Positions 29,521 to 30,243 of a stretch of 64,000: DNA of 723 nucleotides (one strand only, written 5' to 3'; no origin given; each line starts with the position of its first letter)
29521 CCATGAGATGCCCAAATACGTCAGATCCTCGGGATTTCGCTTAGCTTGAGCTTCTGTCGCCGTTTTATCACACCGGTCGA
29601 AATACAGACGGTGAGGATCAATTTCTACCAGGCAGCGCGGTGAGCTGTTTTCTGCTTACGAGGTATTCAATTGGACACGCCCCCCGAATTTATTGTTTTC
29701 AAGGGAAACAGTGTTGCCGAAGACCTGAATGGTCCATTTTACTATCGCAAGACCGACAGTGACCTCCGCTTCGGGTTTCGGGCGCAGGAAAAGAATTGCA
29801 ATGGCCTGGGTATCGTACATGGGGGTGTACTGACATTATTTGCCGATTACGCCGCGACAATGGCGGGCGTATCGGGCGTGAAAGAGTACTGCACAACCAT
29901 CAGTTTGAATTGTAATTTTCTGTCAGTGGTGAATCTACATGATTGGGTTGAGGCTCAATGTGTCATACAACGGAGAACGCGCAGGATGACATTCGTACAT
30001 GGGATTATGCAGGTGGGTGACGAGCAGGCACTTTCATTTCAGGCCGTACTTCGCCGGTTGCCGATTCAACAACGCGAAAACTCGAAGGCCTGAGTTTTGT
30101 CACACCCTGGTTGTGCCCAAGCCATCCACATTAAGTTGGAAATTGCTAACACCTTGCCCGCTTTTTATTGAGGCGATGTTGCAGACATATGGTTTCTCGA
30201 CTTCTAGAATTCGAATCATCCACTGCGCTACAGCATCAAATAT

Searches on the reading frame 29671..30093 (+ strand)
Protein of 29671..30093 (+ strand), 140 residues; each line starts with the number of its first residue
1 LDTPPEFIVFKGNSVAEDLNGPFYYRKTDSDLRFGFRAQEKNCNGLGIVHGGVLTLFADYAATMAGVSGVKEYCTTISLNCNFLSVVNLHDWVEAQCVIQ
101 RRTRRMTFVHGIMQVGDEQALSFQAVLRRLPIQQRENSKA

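Call 5: search_protein_families(library=pfam, proteins=[window:29671-30093:+])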
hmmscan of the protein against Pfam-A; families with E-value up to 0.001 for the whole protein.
window:29671-30093:+ (140 aa): 1 family
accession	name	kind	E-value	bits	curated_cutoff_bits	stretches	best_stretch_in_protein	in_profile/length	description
PF03061.28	4HBT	-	1.8e-11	44.6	20.6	1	47-113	2-70/79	Thioesterase superfamily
